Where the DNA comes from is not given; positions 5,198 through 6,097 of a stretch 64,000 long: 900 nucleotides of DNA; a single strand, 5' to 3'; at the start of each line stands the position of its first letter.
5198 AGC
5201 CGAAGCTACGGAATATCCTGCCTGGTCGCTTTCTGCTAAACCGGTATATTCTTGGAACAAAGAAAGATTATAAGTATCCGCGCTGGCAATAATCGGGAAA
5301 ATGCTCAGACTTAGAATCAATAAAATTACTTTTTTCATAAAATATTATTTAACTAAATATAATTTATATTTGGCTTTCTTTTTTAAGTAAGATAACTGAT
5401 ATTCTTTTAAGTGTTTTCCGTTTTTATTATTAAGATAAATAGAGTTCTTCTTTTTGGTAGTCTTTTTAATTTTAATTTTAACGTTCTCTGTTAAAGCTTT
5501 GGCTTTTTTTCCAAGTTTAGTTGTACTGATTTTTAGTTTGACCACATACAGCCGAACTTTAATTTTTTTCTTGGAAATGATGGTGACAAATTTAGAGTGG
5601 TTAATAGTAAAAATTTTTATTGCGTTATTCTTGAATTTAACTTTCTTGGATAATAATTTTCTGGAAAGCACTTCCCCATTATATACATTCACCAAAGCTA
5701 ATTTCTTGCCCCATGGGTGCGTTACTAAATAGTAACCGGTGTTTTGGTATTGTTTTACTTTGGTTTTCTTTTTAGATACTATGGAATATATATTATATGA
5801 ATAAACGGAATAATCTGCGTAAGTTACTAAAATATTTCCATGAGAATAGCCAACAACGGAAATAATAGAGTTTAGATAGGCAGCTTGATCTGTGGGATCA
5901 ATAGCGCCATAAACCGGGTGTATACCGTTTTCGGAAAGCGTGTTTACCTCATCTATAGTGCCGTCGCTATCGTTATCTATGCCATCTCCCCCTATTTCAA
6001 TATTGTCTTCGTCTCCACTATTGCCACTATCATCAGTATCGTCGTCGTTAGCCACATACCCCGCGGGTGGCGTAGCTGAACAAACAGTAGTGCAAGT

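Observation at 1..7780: Tandem array of three FG-GAP surface-protein paralogs sharing a Lys-rich C-terminal module with other exoproteins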

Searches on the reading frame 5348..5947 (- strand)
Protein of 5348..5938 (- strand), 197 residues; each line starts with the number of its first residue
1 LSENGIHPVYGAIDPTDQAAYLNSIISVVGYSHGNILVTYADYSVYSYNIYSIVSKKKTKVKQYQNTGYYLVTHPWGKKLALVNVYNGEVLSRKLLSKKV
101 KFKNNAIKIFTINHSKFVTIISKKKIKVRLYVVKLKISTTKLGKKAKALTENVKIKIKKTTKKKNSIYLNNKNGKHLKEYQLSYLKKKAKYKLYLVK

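Call 11: search_protein_families(library=pfam, proteins=[window:5348-5863:-], max_evalue=10)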
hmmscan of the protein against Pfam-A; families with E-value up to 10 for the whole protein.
seq(172 aa): 0 families

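Call 12: find_homologous_proteins(query=window:5348-5938:-, max_evalue=0.01)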
Query seq(197 aa): 558 candidates shared short words with the query, none scored E <= 0.01.
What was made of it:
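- Tried and rejected: Word-indexed homology search with the A tail found nothing (call 12).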

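Call 21: search_protein_representatives(alignment_id=A1)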
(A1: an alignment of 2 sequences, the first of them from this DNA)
Query: 2 sequences, 198 profile positions. Proteins with E-value up to 0.001 (for the whole library): 207; up to 1e-10: 150; up to 1e-30: 30. The best 150 are listed.
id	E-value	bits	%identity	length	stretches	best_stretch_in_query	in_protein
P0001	2.6e-100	350.3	-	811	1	1-198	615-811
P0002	1.6e-92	324.9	-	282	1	12-196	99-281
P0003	1.1e-89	315.6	-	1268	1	1-198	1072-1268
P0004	1.2e-59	217.5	-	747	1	8-185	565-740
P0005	1.3e-58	214.2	-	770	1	12-184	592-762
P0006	3.5e-52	193.2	-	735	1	7-184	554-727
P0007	1.6e-47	178.0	-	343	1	10-189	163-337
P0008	3.8e-42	160.4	-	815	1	4-184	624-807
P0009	2.1e-41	158.0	-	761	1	4-184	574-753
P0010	4.6e-41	156.9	-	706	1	4-184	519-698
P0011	1.6e-40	155.1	-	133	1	60-184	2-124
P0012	4.0e-39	150.6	-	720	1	5-184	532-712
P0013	7.8e-39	149.6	-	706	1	1-186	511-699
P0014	8.0e-39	149.6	-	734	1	3-184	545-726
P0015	2.3e-38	148.1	-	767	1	4-183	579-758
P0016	3.9e-38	147.3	-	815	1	1-182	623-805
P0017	5.9e-36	140.2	-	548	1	13-186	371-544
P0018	1.2e-34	135.9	-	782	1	2-183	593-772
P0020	3.9e-34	134.3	-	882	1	1-184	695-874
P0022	4.3e-32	127.6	-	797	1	16-184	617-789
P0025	1.3e-31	126.1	-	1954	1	3-191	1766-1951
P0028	4.4e-31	124.3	-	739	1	25-184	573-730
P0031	1.9e-30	122.2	-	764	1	1-179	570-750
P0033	4.0e-30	121.2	-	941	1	2-195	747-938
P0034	5.3e-30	120.8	-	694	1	11-180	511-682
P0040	1.1e-28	116.5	-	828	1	2-183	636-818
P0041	5.5e-28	114.2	-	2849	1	3-183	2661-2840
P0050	1.7e-26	109.4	-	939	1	3-189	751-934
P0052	6.9e-26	107.4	-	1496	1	13-184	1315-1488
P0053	9.3e-26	106.9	-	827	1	1-175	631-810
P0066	1.4e-24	103.1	-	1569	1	5-193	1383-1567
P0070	9.1e-24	100.4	-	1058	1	7-174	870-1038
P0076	3.2e-23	98.7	-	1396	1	4-179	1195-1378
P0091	9.0e-21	90.7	-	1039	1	13-184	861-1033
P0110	4.8e-19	85.0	-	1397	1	4-183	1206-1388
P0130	1.3e-14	70.6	-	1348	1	15-180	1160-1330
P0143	2.0e-11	60.1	-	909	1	19-178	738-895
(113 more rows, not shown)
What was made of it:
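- Family size: a profile search of 1.84 billion representatives finds 207 proteins at E<=1e-3 and 150 at E<=1e-10 (call 21). The tail is conserved across many lineages whose hosts presumably differ (call 21).
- Tried and rejected: The exhaustive profile search was needed (call 21).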

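Call 22: predict_structure(alignment_id=A1)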
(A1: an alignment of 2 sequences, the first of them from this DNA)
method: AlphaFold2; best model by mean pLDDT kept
length: 197 residues; sequences in the alignment: 2
mean_pLDDT: 58.4   pTM: 0.52
mean pLDDT of the five models: 58.4, 53.5, 53.2, 38.6, 37.0
residues with pLDDT >= 90: 1; 70-90: 64; 50-70: 65; < 50: 67
segments of 3 or more residues with pLDDT < 50: 1-14, 109-118, 122-157, 159-161
pLDDT, mean of each block of 10 residues (from residue 1): 30 52 83 86 82 84 75 80 74 66 53 42 32 30 31 44 53 58 57 53
secondary structure, 60 per line:
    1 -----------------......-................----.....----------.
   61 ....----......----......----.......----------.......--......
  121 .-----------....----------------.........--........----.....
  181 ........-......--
elements in order: H18-23 E25-31 E35-40 E45-49 E60-64 E69-74 E79-84 E89-95 E106-112 E115-121 E133-136 E153-161 E164-171 E176-185 E190-195
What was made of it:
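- Tried and rejected: The first structure job, on a 2-sequence alignment, gave a poor model (pLDDT 58, call 22).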

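Call 29: find_homologous_proteins(query=A2, max_evalue=0.001)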
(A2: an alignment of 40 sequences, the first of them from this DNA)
Query A2 (40 sequences) (200 aa, profile of the alignment): 2 proteins with E <= 0.001 among 3716 candidates.
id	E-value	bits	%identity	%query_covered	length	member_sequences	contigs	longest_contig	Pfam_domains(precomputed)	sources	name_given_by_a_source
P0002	1.4e-50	189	37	90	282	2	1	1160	-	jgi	-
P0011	2.0e-37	146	46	62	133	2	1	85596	-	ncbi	ncbi:MAG: hypothetical protein WC752_03780, partial [Patescibacteria group bacterium]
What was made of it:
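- Tried and rejected: With the 40-sequence profile it found only 2 proteins (call 29).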

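Call 30: search_protein_families(library=pfam, proteins=[P0003, P0025, P0041, P0052, P0066, P0017], max_evalue=0.001)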
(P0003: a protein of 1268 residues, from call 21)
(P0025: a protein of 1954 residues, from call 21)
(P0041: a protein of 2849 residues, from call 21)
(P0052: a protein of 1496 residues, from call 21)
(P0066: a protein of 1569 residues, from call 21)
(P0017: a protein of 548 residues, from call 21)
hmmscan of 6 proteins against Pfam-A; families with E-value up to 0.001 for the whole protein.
P0003 (1268 aa): 2 families
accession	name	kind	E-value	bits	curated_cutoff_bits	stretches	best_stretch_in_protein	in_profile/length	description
PF01839.29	FG-GAP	-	2.3e-84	276.7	22.1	14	620-659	4-36/37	FG-GAP repeat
PF13517.12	FG-GAP_3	-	5.1e-25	88.3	26.9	7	502-574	1-61/61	FG-GAP-like repeat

P0025 (1954 aa): 2 families
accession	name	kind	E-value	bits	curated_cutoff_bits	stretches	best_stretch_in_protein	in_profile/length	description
PF13205.12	Big_5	-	1.6e-35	122.4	23.6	3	866-976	1-104/105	Bacterial Ig-like domain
PF20258.4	tRNA_Me_trans_C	-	2.1e-05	25.2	20.6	0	1529-1555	35-61/77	Aminomethyltransferase beta-barrel domain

P0041 (2849 aa): 2 families
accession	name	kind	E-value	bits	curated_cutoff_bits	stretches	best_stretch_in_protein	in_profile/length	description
PF13205.12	Big_5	-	1.9e-24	86.8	23.6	2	1637-1749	1-105/105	Bacterial Ig-like domain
PF13229.12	Beta_helix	-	5.3e-10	39.6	25.9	3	1318-1468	2-146/158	Right handed beta helix region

P0052 (1496 aa): 2 families
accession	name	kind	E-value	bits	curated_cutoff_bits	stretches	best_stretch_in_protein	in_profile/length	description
PF01839.29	FG-GAP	-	2.6e-14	53.1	22.1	4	263-309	1-37/37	FG-GAP repeat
PF13517.12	FG-GAP_3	-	2.8e-05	25.1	26.9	1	139-213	2-59/61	FG-GAP-like repeat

P0066 (1569 aa): 7 families
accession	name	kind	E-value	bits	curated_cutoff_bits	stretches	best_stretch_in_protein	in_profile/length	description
PF25778.1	DUF7948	-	2.1e-42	146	27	1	52-247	1-214/214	Domain of unknown function (DUF7948)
PF06739.17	SBBP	-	9.5e-14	51.5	20.5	1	594-625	3-35/38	Beta-propeller repeat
PF00630.25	Filamin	-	1.2e-10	42.5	26.9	1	1281-1356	15-88/93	Filamin/ABP280 repeat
PF09134.16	Invasin_D3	-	1.3e-08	35.7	33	1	1287-1357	19-89/98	Invasin, domain 3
PF02369.22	Big_1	-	0.00025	21.5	34.9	1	1286-1358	16-88/93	Bacterial Ig-like domain (group 1)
PF23616.1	Ig_GEX2_N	-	0.00051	20.6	27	1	1284-1358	15-99/105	GEX2 N-terminal Ig-like domain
PF13621.12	Cupin_8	-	0.00087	19.7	27.4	0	956-992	139-175/252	Cupin-like domain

P0017 (548 aa): 2 families
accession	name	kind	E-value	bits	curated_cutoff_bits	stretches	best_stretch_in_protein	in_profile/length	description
PF08309.17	LVIVD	-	4e-63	208.9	20.2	5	161-202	1-42/42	LVIVD repeat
PF10433.15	Beta-prop_RSE1_1st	-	3.5e-05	23.4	26.9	1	304-451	19-131/351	RSE1/DDB1/CPSF1 first beta-propeller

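Call 33: predict_structure(alignment_id=A2)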
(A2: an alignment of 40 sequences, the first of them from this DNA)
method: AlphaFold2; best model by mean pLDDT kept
length: 200 residues; sequences in the alignment: 40
mean_pLDDT: 96.3   pTM: 0.91
mean pLDDT of the five models: 96.3, 95.5, 95.2, 95.2, 95.1
residues with pLDDT >= 90: 190; 70-90: 10; 50-70: 0; < 50: 0
segments of 3 or more residues with pLDDT < 50: none
pLDDT, mean of each block of 10 residues (from residue 1): 84 97 98 98 98 97 98 98 98 98 93 97 98 98 97 98 97 98 95 94
secondary structure, 60 per line:
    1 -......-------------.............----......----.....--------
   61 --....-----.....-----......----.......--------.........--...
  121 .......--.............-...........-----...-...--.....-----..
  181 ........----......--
elements in order: H4-7 H21-27 E28-33 E38-43 E48-52 E63-66 E72-76 E82-87 E92-98 E107-115 E118-127 E130-139 E144-154 E164-166 E169-173 E179-188 E193-198
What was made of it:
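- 5348..5947 (-): Tail domain of A (residues 612-811). Net charge +35, pI 10.2, against -99 and pI 4.05 for the rest of the protein. AlphaFold2 on the 40-sequence alignment gives pLDDT 96.3 and pTM 0.91 (call 33).
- On Beta-propeller fold: About 16 strands in four groups (call 33).
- Fold: pLDDT 96.3 and pTM 0.91 (call 33).
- Tried and rejected: It was superseded by call 33.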

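Call 37: fold_search(model_id=the predicted structure, library=pdb)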
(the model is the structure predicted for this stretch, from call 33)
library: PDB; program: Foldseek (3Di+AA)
matches with E <= 10: 886; with E <= 0.001: 8
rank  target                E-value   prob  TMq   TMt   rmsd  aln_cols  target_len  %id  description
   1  7mgm_B                5.4e-04  1.00  0.40  0.26   8.6       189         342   14  Structure of yeast cytoplasmic dynein with AAA3 Walker B mutation bound to Lis1 (released 2022-01-19)
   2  7tt2_B                5.4e-04  1.00  0.36  0.23   9.7       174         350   11  BamABCDE bound to substrate EspP class 3 (released 2022-03-30)
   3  7tt1_B                5.7e-04  0.95  0.27  0.18  12.9       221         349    8  BamABCDE bound to substrate EspP class 4 (released 2022-03-30)
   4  3prw                  6.0e-04  0.99  0.32  0.21  10.8       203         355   12  Crystal structure of the lipoprotein BamB (released 2011-01-19)
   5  9cnx_B                6.0e-04  0.99  0.31  0.20  10.9       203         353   12  CryoEM structure of BAM in complex with the PTB1 closed-state inhibitor (in DDM detergent) (released 2024-12-25)
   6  2b5n_A                7.0e-04  1.00  0.45  0.31   9.3       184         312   12  Crystal Structure of the DDB1 BPB Domain (released 2006-02-28)
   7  8orr                  7.0e-04  1.00  0.39  0.25   8.1       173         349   12  Outer membrane protein assembly factor BamB from Klebsiella pneumoniae (released 2024-04-24)
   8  4av8                  7.4e-04  1.00  0.52  0.34   5.8       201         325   12  Kluyveromyces lactis Hsv2 complete loop 6CD (released 2012-06-13)
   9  8qh5_B                1.0e-03  1.00  0.45  0.10   9.1       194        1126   12  CryoEM structure of UVSSA(VHS)-CSA-DDB1-DDA1 (released 2024-08-14)
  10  2b5n_B                1.0e-03  1.00  0.41  0.27  10.7       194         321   12  Crystal Structure of the DDB1 BPB Domain (released 2006-02-28)
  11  9a3d_MODEL_1_A        1.0e-03  1.00  0.37  0.21   9.6       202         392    8  Model of E. coli BamB by in-cell photo-crosslinking MS and deep learning (released 2023-02-24)
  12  5d0o_B                1.0e-03  0.99  0.30  0.19  12.4       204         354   13  BamABCDE complex, outer membrane beta barrel assembly machinery entire complex (released 2016-03-09)
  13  3ei2_A                1.1e-03  1.00  0.44  0.10  10.7       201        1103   12  Structure of hsDDB1-drDDB2 bound to a 16 bp abasic site containing DNA-duplex (released 2009-01-20)
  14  3ei1_A                1.1e-03  1.00  0.42  0.10  11.3       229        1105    9  Structure of hsDDB1-drDDB2 bound to a 14 bp 6-4 photoproduct containing DNA-duplex (released 2009-01-20)
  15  3p1l                  1.1e-03  0.99  0.33  0.21  11.2       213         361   12  Crystal structure of Escherichia coli BamB, a lipoprotein component of the beta-barrel assembly machinery complex, nativ (released 2010-12-22)
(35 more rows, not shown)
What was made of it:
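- Foldseek aligns about 200 columns to four consecutive blades of 7- or 8-bladed propellers, with TM up to 0.56 and rmsd 5.0 (call 37).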

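Call 40: search_protein_families(library=ncbifam, alignment_id=A2, max_evalue=1)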
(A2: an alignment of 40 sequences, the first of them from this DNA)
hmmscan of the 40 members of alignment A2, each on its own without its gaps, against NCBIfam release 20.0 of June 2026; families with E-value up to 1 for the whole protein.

A. member 1, seq(200 aa): 0 families

B. families by the number of members that match (of 40 scanned): 24 families
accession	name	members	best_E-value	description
NF052323.1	T9SSA_dep_M6i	2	0.0011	T9SS-dependent M6-like inactivated metalloprotease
NF048002.1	spike_base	2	0.0033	spike base protein, RCAP_Rcc01079 family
NF008875.0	PRK11911.1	1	0.0013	flagellar basal body rod modification protein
NF009891.0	PRK13351.1-1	1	0.0031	elongation factor G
TIGR03608.1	L_ocin_972_ABC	1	0.0032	putative bacteriocin export ABC transporter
TIGR03450.1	mycothiol_INO1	1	0.0099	inositol-3-phosphate synthase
NF047758.1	LIC12936_fam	1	0.01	LIC_12936 family protein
TIGR03682.1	arCOG04112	1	0.011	diphthamide biosynthesis enzyme Dph2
NF004612.1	PRK05943.1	1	0.014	50S ribosomal protein L25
NF005983.0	PRK08085.1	1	0.016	gluconate 5-dehydrogenase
NF006539.0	PRK09029.1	1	0.022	o-succinylbenzoate--CoA ligase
NF040734.1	CC-COOH_SaoC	1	0.024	Cys-Cys-COOH (seleno)protein SaoC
NF004044.1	PRK05561.1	1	0.031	DNA topoisomerase (ATP-hydrolyzing)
NF006333.0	PRK08563.1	1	0.036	DNA-directed RNA polymerase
NF045760.1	YtpR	1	0.036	YtpR family tRNA-binding protein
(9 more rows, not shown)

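Call 41: search_protein_families(library=pfam, alignment_id=A2, max_evalue=1)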
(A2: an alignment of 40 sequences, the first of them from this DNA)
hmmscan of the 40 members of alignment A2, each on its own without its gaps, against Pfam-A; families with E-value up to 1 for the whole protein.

A. member 1, seq(200 aa): 0 families

B. families by the number of members that match (of 40 scanned): 55 families (the first 25 are shown)
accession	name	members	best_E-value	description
PF12894.13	ANAPC4_WD40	4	0.00054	Anaphase-promoting complex subunit 4 WD40 domain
PF03413.25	PepSY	3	0.0085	Peptidase propeptide and YPEB domain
PF23727.1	Beta-prop_FAM234A_B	2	0.0012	FAM234A/B beta-propeller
PF19910.5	DUF6383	2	0.015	Domain of unknown function (DUF6383)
PF18938.6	aRib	2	0.045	Atypical Rib domain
PF25174.1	Beta-prop_THOC3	2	0.048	THOC3 beta-propeller domain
PF08428.16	Rib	2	0.17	Rib domain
PF24289.1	DUF7477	1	0.0013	Domain of unknown function (DUF7477)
PF12245.14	Big_3_2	1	0.0021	Bacterial Ig-like domain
PF24817.1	WD40_WDHD1_1st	1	0.0028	WDHD1 first WD40 domain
PF00167.24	FGF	1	0.0057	Fibroblast growth factor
PF21959.2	DUF6923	1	0.0061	Repeat of unknown function (DUF6923)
PF23743.1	Beta-prop_BBS7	1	0.0066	BBS7 beta-propeller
PF25244.1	PML_C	1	0.0098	PML, C-terminal domain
PF13522.11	GATase_6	1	0.01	Glutamine amidotransferase domain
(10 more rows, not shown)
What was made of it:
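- Closest known: Beta-propellers such as BamB, PROPPIN. Same: Weak sequence hits to propeller Pfam families appear in a few members (call 41).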

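Call 42: search_solved_structures(query=A2, max_evalue=10)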
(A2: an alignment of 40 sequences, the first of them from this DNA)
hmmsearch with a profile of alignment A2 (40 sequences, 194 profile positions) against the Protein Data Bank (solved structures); distinct sequences matched with E-value up to 10: 4.
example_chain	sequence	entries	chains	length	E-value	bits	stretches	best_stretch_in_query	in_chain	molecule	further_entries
9q5e_A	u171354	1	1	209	0.018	17.6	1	29-51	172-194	Streptococcal hemagglutinin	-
9q5f_A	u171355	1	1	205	0.018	17.6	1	29-51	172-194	Streptococcal hemagglutinin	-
6efc_A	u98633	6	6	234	0.024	17.2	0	29-51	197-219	Streptococcal hemagglutinin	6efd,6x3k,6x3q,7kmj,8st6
7z47_G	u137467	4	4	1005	0.56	12.7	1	68-111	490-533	Surface protein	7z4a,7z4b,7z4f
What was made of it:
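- Tried and rejected: A profile search of PDB sequences gave only spurious short hits (call 42).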

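Call 45: find_related_loci(query=A3, collection=genome_contigs, flank=6000)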
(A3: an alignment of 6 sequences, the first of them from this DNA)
Query A3 (200 aa) in genome_contigs; peptide patterns used: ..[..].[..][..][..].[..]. (x = any residue, [..] = any of these).
28 stretches matched a pattern; 2 encode a relative of the query (tblastn E <= 1e-3); 2 distinct loci.
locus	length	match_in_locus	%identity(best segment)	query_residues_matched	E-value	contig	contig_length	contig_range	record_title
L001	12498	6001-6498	38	27-191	6e-27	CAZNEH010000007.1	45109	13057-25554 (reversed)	MAG TPA_asm: uncultured Gammaproteobacteria bacterium isolate SRP167671_co2_232 genome assembly, contig: NODE_1039_lengt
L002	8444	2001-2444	41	2-150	2e-24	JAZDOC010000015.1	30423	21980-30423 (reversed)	MAG: Patescibacteria group bacterium isolate MEGAHIT-group-0.747 k141_5912815, whole genome shotgun sequence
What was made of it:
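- One relative comes from a MAG labelled Gammaproteobacteria (call 45).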

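Call 47: find_encoding_contigs(protein=P0011, flank=10000, max_places=3)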
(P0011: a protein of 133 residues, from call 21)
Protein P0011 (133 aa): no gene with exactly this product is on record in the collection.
